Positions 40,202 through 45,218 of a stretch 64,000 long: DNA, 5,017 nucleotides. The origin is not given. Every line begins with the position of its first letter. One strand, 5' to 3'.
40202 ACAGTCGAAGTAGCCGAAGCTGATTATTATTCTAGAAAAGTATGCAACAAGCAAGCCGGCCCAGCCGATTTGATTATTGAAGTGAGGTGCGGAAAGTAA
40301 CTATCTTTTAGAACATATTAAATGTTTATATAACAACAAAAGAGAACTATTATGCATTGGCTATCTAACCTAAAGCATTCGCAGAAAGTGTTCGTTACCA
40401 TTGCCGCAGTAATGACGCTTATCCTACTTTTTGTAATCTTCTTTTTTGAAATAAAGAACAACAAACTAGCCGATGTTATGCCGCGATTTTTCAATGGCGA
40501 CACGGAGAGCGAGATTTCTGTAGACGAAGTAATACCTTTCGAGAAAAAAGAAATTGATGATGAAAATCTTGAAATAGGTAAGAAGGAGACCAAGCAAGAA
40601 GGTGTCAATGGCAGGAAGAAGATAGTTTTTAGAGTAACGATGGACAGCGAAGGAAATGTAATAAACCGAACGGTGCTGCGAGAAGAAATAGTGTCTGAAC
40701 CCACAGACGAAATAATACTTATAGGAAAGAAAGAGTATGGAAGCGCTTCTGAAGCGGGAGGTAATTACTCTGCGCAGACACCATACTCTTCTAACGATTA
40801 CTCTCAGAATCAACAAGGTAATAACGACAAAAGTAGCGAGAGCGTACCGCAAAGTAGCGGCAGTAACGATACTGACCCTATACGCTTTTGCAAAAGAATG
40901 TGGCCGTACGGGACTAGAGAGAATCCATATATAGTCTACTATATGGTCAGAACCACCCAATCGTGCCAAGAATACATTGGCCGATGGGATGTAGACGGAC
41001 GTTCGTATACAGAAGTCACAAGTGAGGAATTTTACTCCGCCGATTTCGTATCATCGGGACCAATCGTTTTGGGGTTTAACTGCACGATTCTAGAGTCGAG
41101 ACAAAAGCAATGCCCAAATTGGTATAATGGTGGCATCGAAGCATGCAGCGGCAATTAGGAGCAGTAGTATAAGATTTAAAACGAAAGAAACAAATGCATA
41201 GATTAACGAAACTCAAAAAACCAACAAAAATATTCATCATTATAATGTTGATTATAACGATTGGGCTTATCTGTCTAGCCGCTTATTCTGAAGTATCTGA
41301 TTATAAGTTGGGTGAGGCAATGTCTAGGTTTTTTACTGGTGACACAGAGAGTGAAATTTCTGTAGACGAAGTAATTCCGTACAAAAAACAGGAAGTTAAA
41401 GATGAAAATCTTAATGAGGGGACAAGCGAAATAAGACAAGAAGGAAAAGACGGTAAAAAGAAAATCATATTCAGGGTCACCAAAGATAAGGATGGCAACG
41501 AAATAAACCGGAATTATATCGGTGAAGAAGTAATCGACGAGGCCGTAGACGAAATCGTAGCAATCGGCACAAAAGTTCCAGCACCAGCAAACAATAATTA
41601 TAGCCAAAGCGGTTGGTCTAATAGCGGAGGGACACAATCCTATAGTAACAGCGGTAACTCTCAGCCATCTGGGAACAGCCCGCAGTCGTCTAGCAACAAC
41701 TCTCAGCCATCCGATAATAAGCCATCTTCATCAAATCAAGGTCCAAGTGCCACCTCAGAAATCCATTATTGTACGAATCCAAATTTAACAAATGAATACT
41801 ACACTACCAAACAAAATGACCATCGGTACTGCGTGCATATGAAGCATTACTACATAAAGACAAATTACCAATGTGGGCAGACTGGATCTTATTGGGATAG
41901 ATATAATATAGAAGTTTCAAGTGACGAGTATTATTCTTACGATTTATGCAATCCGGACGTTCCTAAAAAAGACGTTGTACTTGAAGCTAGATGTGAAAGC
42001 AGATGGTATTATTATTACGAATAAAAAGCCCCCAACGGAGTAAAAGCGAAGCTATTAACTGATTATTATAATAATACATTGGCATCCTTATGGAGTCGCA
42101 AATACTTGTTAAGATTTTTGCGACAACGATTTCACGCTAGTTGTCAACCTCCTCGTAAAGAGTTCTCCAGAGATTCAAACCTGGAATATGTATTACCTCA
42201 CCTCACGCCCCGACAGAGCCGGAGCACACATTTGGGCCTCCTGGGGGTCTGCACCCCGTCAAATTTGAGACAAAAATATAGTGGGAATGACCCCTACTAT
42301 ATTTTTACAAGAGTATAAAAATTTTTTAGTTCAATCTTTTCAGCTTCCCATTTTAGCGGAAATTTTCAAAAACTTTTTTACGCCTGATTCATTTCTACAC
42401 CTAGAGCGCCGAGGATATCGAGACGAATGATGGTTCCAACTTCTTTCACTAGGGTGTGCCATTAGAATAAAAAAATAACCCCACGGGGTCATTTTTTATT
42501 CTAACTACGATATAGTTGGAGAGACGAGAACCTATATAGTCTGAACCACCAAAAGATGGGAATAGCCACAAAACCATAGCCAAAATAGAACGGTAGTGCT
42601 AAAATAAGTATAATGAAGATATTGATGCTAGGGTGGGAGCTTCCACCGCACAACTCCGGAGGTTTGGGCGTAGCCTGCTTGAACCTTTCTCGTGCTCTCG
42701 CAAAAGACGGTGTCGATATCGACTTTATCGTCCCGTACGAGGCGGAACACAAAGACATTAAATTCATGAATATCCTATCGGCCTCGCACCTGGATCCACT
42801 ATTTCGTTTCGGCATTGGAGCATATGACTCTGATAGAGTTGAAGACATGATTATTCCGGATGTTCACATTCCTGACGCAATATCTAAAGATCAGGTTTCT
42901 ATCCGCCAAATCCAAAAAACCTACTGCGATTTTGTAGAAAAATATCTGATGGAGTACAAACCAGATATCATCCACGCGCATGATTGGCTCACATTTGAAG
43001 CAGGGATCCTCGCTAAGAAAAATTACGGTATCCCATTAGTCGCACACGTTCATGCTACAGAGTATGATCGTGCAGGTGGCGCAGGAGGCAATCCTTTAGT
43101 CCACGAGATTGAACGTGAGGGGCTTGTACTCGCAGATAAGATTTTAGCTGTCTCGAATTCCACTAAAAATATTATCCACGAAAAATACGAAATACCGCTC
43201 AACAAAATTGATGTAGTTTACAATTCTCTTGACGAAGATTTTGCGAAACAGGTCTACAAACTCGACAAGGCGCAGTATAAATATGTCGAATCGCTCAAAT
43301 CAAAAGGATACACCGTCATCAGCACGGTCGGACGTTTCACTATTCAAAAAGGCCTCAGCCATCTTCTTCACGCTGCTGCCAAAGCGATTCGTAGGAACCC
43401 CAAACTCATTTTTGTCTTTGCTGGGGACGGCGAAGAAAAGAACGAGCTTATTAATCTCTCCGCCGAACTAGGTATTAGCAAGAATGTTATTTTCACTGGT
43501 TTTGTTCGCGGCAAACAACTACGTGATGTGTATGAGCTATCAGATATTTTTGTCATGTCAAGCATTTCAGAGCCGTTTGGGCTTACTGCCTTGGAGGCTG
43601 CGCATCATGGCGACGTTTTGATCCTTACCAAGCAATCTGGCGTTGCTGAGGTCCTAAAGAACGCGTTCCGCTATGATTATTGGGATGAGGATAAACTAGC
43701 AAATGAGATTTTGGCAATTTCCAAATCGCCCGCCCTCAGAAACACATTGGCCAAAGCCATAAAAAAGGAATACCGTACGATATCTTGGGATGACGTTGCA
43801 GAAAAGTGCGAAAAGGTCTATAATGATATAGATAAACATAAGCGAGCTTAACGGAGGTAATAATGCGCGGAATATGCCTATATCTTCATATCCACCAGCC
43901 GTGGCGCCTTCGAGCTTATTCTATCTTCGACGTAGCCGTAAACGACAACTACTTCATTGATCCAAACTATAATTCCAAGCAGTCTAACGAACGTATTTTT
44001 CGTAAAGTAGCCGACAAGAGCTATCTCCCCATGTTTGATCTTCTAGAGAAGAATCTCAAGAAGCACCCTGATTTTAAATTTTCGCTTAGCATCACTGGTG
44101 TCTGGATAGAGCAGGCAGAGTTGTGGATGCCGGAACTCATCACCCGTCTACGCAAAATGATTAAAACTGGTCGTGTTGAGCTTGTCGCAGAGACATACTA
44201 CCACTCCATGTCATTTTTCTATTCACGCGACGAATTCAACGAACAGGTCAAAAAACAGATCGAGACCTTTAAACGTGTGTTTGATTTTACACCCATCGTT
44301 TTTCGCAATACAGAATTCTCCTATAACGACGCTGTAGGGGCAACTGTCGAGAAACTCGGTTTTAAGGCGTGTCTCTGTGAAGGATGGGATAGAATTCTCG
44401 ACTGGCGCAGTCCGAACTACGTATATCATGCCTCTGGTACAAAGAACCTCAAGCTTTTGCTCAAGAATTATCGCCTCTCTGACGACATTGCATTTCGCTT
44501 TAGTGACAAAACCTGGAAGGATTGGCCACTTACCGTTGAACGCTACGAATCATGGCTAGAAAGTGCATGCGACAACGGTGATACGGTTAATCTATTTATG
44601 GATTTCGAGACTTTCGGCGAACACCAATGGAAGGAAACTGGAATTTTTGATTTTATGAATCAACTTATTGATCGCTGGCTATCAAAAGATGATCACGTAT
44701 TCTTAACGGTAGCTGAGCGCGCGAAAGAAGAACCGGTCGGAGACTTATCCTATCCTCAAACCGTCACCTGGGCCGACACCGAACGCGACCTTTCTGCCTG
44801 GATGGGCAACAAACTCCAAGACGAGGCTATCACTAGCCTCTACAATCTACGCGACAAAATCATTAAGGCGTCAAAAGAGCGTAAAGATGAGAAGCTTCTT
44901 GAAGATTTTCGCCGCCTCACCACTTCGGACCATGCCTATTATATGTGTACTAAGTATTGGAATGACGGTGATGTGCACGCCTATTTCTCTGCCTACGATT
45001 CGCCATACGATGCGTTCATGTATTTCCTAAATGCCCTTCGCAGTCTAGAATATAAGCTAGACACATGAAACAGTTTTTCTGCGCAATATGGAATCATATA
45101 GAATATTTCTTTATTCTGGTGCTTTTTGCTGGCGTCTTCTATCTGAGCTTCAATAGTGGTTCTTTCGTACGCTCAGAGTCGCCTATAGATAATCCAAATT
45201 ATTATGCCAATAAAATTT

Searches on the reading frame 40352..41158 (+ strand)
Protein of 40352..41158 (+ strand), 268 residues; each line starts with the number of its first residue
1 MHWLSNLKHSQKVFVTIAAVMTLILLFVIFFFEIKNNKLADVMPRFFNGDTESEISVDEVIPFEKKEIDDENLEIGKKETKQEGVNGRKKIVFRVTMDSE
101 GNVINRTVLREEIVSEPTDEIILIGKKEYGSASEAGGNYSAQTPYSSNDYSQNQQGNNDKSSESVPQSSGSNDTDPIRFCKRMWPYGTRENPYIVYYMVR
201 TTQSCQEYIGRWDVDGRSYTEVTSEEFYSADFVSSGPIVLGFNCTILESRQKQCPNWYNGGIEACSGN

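Call 71: search_protein_families(library=pfam, proteins=[window:40352-41158:+], max_evalue=0.00001)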
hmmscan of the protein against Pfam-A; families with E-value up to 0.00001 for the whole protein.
window:40352-41158:+ (268 aa): 1 family
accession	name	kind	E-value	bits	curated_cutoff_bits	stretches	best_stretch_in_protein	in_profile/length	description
PF07501.17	G5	-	8.8e-17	61.6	23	1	53-127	2-75/75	G5 domain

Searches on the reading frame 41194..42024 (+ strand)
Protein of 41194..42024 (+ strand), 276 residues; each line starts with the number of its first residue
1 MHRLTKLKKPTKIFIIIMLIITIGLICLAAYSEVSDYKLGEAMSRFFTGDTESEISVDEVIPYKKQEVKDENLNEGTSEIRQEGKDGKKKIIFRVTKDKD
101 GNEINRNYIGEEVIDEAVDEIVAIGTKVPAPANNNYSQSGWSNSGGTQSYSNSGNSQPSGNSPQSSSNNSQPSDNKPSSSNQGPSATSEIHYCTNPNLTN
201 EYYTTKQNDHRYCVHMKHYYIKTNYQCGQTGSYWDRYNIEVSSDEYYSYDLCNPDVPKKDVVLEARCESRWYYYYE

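Call 71: search_protein_families(library=pfam, proteins=[window:41194-42024:+], max_evalue=0.00001)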
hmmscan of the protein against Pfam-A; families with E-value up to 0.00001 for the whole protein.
window:41194-42024:+ (276 aa): 1 family
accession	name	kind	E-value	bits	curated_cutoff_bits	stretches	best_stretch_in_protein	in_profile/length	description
PF07501.17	G5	-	1.5e-18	67.2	23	1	53-127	2-75/75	G5 domain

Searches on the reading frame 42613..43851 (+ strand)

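Call 71: search_protein_families(library=pfam, proteins=[window:42613-43851:+], max_evalue=0.00001)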
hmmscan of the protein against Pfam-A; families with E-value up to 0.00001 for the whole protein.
window:42613-43851:+ (412 aa): 6 families
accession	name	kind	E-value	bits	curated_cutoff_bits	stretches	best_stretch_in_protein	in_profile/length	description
PF00534.26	Glycos_transf_1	-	1.2e-32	113.3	26.4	1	227-385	9-171/172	Glycosyl transferases group 1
PF13439.12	Glyco_transf_4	-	1.2e-24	87.7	28.5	1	16-209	2-169/170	Glycosyltransferase Family 4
PF13692.12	Glyco_trans_1_4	-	1.3e-24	87.5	27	1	235-369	3-139/142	Glycosyl transferases group 1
PF08323.17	Glyco_transf_5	-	1.3e-20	74.5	22.7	1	2-191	1-227/239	Starch synthase catalytic domain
PF13579.12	Glyco_trans_4_4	-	1.4e-15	58.4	29.7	1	16-204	1-157/158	Glycosyl transferase 4-like domain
PF20706.3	GT4-conflict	-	1.8e-10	40.8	26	1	230-386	194-354/385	Family 4 Glycosyltransferase in conflict systems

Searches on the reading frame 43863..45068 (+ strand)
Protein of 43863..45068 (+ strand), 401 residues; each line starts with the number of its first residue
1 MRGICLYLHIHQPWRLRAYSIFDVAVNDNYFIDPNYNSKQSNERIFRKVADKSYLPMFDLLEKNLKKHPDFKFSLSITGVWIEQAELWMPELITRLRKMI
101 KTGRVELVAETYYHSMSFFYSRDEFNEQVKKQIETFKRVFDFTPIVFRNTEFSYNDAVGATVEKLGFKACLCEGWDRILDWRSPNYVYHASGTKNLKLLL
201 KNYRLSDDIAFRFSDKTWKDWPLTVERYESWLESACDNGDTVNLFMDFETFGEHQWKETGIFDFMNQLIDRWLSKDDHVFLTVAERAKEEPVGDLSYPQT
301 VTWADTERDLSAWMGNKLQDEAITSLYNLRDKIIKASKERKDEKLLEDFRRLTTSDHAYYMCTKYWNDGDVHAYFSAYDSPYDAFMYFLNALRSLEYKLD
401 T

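Call 71: search_protein_families(library=pfam, proteins=[window:43863-45068:+], max_evalue=0.00001)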
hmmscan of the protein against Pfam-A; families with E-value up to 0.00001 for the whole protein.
window:43863-45068:+ (401 aa): 1 family
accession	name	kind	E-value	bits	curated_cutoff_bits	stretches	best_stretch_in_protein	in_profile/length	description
PF03065.20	Glyco_hydro_57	-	1.5e-67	228.4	21.2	1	6-289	2-281/291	Glycosyl hydrolase family 57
